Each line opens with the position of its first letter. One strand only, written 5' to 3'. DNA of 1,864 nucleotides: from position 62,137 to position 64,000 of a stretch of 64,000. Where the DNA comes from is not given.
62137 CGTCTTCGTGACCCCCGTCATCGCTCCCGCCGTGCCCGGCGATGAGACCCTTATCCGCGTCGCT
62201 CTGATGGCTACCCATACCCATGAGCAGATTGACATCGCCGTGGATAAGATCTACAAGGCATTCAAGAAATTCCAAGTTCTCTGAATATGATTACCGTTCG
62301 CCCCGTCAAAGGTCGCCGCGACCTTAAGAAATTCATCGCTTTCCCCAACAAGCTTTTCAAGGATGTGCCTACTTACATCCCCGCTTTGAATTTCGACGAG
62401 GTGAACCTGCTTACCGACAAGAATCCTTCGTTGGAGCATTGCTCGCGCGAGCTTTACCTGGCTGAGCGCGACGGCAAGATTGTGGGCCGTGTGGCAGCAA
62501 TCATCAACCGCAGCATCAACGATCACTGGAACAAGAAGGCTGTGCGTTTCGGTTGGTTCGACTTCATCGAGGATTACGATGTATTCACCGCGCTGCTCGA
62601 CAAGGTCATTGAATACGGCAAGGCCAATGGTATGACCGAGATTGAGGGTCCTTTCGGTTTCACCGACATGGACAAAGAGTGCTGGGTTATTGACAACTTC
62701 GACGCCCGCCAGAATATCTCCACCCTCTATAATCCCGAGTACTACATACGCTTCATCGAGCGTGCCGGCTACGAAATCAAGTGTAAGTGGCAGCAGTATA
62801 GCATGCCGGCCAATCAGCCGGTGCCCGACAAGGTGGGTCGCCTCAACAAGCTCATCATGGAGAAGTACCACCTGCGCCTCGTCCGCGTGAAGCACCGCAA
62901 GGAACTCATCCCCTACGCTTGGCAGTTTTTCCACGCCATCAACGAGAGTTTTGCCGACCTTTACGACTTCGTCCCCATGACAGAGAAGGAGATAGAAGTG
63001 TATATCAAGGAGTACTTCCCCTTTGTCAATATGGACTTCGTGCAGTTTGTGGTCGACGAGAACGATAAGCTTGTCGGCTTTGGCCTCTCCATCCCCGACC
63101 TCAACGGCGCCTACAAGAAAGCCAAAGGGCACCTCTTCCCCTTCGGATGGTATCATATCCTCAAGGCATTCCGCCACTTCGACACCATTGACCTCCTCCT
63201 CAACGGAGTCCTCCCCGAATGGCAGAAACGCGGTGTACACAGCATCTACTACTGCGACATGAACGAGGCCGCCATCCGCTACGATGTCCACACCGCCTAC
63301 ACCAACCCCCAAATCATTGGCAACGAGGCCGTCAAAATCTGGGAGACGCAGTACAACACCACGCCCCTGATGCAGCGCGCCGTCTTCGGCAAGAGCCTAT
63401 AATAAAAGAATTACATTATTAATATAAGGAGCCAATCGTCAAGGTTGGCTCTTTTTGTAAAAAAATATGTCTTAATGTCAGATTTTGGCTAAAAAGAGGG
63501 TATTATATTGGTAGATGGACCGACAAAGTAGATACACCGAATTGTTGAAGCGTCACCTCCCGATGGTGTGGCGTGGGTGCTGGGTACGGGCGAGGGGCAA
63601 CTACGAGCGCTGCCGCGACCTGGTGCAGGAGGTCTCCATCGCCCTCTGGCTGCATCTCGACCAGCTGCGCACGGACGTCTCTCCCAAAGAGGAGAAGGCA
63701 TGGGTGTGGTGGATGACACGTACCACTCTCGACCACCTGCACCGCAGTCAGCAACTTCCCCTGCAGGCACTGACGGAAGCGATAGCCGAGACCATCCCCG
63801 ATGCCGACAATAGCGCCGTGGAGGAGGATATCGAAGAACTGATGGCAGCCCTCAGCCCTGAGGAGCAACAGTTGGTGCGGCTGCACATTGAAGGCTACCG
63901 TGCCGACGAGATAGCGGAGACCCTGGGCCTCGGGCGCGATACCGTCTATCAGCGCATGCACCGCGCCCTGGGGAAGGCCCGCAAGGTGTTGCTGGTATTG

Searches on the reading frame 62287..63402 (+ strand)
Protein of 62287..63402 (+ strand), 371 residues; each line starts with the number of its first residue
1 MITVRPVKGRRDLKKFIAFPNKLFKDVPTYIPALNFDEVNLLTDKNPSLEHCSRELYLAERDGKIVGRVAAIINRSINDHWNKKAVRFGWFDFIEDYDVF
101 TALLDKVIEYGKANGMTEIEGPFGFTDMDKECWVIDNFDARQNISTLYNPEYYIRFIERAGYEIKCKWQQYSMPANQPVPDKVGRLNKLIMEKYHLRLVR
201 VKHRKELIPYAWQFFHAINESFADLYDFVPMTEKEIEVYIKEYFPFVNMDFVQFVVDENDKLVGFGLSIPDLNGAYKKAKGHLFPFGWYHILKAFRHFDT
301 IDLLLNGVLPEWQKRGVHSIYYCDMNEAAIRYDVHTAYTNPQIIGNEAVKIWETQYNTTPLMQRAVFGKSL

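Call 53: find_encoding_contigs(protein=window:62287-63402:+, flank=6000, max_places=3)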
Protein window:62287-63402:+ (371 aa): 22 contigs read that carry it; 3 places shown.
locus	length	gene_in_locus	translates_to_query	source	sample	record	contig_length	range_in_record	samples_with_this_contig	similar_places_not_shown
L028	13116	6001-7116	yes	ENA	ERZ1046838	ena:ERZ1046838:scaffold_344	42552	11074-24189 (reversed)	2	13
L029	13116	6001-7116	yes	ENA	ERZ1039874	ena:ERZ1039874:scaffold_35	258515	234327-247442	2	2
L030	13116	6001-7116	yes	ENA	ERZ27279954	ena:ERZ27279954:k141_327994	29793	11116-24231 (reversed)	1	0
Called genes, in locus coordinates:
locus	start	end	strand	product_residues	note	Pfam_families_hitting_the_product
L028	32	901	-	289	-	PF00849:PseudoU_synth_2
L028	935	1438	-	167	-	PF04073:tRNA_edit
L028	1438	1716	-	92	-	PF11667:DUF3267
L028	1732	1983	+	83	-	-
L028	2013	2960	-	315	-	PF02445:NadA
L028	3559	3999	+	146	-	PF02502:LacAB_rpiB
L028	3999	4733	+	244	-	PF01791:DeoC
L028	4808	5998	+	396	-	PF00155:Aminotran_1_2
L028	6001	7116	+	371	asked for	-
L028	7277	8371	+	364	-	PF08281:Sigma70_r4_2, PF04545:Sigma70_r4 (weak)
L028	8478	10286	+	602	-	PF13306:LRR_5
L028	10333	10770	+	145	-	PF13648:Lipocalin_4 (weak)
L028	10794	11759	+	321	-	PF07638:Sigma70_ECF (faint), PF08281:Sigma70_r4_2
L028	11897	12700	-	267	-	PF00106:adh_short, PF01370:Epimerase, PF08659:KR, PF13561:adh_short_C2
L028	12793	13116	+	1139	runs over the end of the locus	-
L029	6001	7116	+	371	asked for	-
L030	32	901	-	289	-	PF00849:PseudoU_synth_2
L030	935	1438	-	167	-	PF04073:tRNA_edit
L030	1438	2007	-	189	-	PF11667:DUF3267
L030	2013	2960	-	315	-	PF02445:NadA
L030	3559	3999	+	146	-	PF02502:LacAB_rpiB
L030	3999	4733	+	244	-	PF01791:DeoC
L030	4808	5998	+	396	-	PF00155:Aminotran_1_2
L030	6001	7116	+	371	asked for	-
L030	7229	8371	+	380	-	PF04542:Sigma70_r2 (weak), PF08281:Sigma70_r4_2, PF04545:Sigma70_r4 (weak)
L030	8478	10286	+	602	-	PF13306:LRR_5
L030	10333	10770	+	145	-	PF13648:Lipocalin_4 (weak)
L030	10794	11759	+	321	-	PF07638:Sigma70_ECF (faint), PF08281:Sigma70_r4_2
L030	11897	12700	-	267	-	PF00106:adh_short, PF01370:Epimerase, PF08659:KR, PF13561:adh_short_C2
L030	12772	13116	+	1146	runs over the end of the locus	-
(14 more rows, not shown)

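Call 75: search_protein_families(library=pfam, proteins=[L030:7229-8371:+, L030:10794-11759:+, L030:10333-10770:+, L030:8478-10286:+], max_evalue=0.01)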
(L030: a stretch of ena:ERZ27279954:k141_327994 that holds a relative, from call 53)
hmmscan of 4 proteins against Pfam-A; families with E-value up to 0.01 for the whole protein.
L030:7229-8371:+ (380 aa): 9 families
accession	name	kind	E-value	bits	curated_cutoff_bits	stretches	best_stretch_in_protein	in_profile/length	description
PF08281.18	Sigma70_r4_2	-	1e-10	41.5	25.7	1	104-152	2-51/54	Sigma-70, region 4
PF04542.20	Sigma70_r2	-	7.7e-07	29.3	24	1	10-78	1-68/71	Sigma-70 region 2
PF04545.22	Sigma70_r4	-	8.7e-07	28.8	24.1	1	109-156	1-49/50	Sigma-70, region 4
PF07638.17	Sigma70_ECF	-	7.3e-05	23.2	21.1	1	96-151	120-175/185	ECF sigma factor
PF13384.12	HTH_23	-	0.00018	21.7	24.6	1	118-150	8-40/50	Homeodomain-like domain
PF02796.21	HTH_7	-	0.00026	21.5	23.8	1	118-146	12-40/45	Helix-turn-helix domain of resolvase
PF19889.5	DUF6362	-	0.00068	20.4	31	1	104-153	47-96/98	Domain of unknown function (DUF6362)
PF13518.12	HTH_28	-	0.0039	17.7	25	1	119-150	4-35/52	Helix-turn-helix domain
PF06056.18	Terminase_5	-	0.0064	16.9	20.3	0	121-146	7-32/58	Putative ATPase subunit of terminase (gpP-like)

L030:10794-11759:+ (321 aa): 7 families
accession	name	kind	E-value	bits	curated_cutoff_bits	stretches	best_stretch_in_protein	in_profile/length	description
PF08281.18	Sigma70_r4_2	-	6.9e-10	38.9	25.7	1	104-153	2-52/54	Sigma-70, region 4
PF07638.17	Sigma70_ECF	-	2.2e-05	24.8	21.1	1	91-156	115-180/185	ECF sigma factor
PF04545.22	Sigma70_r4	-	0.00011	22.1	24.1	1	109-156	1-49/50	Sigma-70, region 4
PF04542.20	Sigma70_r2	-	0.00013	22.2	24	1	10-79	1-69/71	Sigma-70 region 2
PF23016.2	RsmI_C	-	0.0028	17.9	27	1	130-148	24-42/46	RsmI C-terminal HTH domain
PF13384.12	HTH_23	-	0.0034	17.6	24.6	1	119-151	9-41/50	Homeodomain-like domain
PF06056.18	Terminase_5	-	0.0063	16.9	20.3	0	123-146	9-32/58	Putative ATPase subunit of terminase (gpP-like)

L030:10333-10770:+ (145 aa): 1 family
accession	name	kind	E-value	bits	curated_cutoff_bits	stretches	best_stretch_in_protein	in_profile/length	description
PF13648.12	Lipocalin_4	-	1.5e-05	26.2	22.4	1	40-121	1-88/89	Lipocalin-like domain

L030:8478-10286:+ (602 aa): 2 families
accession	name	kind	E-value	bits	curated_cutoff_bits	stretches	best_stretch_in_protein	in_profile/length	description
PF13306.12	LRR_5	-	1.3e-74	248.5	27.7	4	307-424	8-123/127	BspA type Leucine rich repeat region (6 copies)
PF19910.5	DUF6383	-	0.0017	18.9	23.7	1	541-596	9-73/74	Domain of unknown function (DUF6383)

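Call 93: find_homologous_proteins(query=L030:7229-8371:+, max_evalue=0.00001)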
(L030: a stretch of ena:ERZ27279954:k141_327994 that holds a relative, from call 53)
Query L030:7229-8371:+ (380 aa): 260 proteins with E <= 0.00001 among 8000 candidates; the best 120 are listed.
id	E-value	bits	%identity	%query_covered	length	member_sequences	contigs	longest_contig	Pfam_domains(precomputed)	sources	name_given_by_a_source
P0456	1.2e-256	869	100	100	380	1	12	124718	PF04545.23,PF04542.21,PF08281.19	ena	-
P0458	3.9e-245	831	100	96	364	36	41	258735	PF04545.23,PF08281.19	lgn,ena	-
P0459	4.7e-245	830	95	100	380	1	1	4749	PF04545.23,PF04542.21,PF08281.19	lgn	-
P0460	7.1e-242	820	94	100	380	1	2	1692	PF04545.23,PF04542.21,PF08281.19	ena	-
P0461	3.2e-241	818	94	100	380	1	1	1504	PF04545.23,PF04542.21,PF08281.19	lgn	-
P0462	3.7e-241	818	94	100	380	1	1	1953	PF04545.23,PF04542.21,PF08281.19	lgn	-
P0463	3.9e-241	818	94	100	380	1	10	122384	PF04545.23,PF04542.21,PF08281.19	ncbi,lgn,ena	-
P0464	1.0e-239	813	94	100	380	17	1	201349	PF04545.23,PF04542.21,PF08281.19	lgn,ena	-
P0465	2.0e-239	812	93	100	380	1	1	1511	PF04545.23,PF04542.21,PF08281.19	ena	-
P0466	3.3e-239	811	93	100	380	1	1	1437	PF04545.23,PF04542.21,PF08281.19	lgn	-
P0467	8.0e-231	784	91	100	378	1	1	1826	PF04545.23,PF04542.21,PF08281.19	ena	-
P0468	2.5e-229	779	94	96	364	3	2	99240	PF04545.23,PF04542.21,PF08281.19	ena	-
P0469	2.7e-229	779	93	96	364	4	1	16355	PF04545.23,PF04542.21,PF08281.19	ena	-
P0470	7.0e-229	777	90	100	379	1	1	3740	PF04545.23,PF04542.21,PF08281.19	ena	-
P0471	3.3e-227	772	90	100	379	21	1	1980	PF04542.21,PF08281.19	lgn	-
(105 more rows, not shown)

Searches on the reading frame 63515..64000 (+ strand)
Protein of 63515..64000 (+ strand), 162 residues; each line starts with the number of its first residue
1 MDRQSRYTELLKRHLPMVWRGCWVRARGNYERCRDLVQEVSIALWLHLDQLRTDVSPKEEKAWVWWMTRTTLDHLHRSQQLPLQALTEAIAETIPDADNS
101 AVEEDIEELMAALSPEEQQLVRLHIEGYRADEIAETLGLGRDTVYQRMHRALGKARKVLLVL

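Call 6: search_protein_families(library=pfam, proteins=[window:63515-64000:+], max_evalue=1)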
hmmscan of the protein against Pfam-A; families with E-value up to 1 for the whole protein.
window:63515-64000:+ (162 aa): 23 families
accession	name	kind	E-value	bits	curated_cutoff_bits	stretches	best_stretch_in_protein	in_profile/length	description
PF08281.18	Sigma70_r4_2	-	2.3e-11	43.6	25.7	1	104-152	2-51/54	Sigma-70, region 4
PF04542.20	Sigma70_r2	-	1.5e-07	31.5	24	1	10-78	1-68/71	Sigma-70 region 2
PF04545.22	Sigma70_r4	-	2.1e-07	30.8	24.1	1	109-156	1-49/50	Sigma-70, region 4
PF07638.17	Sigma70_ECF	-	1.9e-05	25.1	21.1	1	95-151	119-175/185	ECF sigma factor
PF13384.12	HTH_23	-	5.2e-05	23.4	24.6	1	118-150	8-40/50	Homeodomain-like domain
PF02796.21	HTH_7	-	6.8e-05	23.4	23.8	1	118-146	12-40/45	Helix-turn-helix domain of resolvase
PF19889.5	DUF6362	-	0.00012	22.9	31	1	95-153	38-96/98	Domain of unknown function (DUF6362)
PF13518.12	HTH_28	-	0.0013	19.3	25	1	119-150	4-35/52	Helix-turn-helix domain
PF06056.18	Terminase_5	-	0.0017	18.7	20.3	1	121-146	7-32/58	Putative ATPase subunit of terminase (gpP-like)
PF13551.12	HTH_29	-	0.0051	17.3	28.1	1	120-146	4-31/64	Winged helix-turn helix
PF00196.25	GerE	-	0.0083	16.2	23.5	1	112-145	2-35/57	Bacterial regulatory proteins, luxR family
PF24035.1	DUF7344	-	0.013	16.2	27.8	0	69-101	10-41/76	Domain of unknown function (DUF7344)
PF17469.8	GP68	-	0.018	15.6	25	1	115-154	14-54/76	Gp68-like predicted RNA polymerase component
PF05402.18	PqqD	-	0.031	15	23.4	0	82-113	31-61/67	Coenzyme PQQ synthesis protein D (PqqD)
PF02954.25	HTH_8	-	0.046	13.9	22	1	131-149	22-40/42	Bacterial regulatory protein, Fis family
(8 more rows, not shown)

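Call 7: search_protein_families(library=ncbifam, proteins=[window:63515-64000:+], max_evalue=1)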
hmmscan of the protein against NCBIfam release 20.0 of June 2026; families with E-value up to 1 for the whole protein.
window:63515-64000:+ (162 aa): 65 families (the best 25 are shown)
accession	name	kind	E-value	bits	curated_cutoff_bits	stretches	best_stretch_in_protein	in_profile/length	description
TIGR02937.1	sigma70-ECF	superfamily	5.8e-20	71.6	42.9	1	8-158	4-164/165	sigma-70 family RNA polymerase sigma factor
NF009170.0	PRK12517.1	subfamily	1.9e-12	47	197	1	1-156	19-173/188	RNA polymerase sigma factor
NF058625.1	sigma_PG0214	equivalog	5e-12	45.9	130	1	28-156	26-158/170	GFO_1088 family ECF-type sigma factor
NF007227.0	PRK09645.1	subfamily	7.8e-12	45.4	202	1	8-158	16-169/177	sigma-70 family RNA polymerase sigma factor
NF007229.0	PRK09647.1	equivalog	1.5e-10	40.8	265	1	7-159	46-202/220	RNA polymerase sigma factor SigE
TIGR02985.1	Sig70_bacteroi1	subfamily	3.5e-10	40.3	126.4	1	28-158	23-161/162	RNA polymerase sigma-70 factor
TIGR02983.1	SigE-fam_strep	subfamily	7.2e-10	39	141.55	1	3-157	4-156/162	SigE family RNA polymerase sigma factor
TIGR02959.1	SigZ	equivalog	2.1e-09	37.5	168.65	1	32-159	21-148/170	RNA polymerase sigma factor SigZ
TIGR02989.1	Sig-70_gvs1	subfamily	6e-09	36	124.55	1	8-152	4-151/158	RNA polymerase sigma-70 factor, Rhodopirellula/Verrucomicrobium family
NF009191.0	PRK12539.1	subfamily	2.2e-08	33.9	171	1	9-153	28-173/185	sigma-70 family RNA polymerase sigma factor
NF007215.0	PRK09637.1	equivalog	3e-08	33.9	212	1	31-159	26-154/181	RNA polymerase sigma factor SigZ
NF007230.0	PRK09648.1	subfamily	3.3e-08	33.5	209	1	8-158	29-188/195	RNA polymerase sigma factor ShbA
NF053879.1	RNAPolSigSigVBac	equivalog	1.3e-07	31.4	190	1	29-157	27-153/160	RNA polymerase sigma factor SigV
NF009172.0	PRK12519.1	subfamily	2.3e-07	30.5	222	1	9-159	33-189/194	RNA polymerase sigma factor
NF007225.0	PRK09643.1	equivalog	2.4e-07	30.7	190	1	6-159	28-182/204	RNA polymerase sigma factor SigM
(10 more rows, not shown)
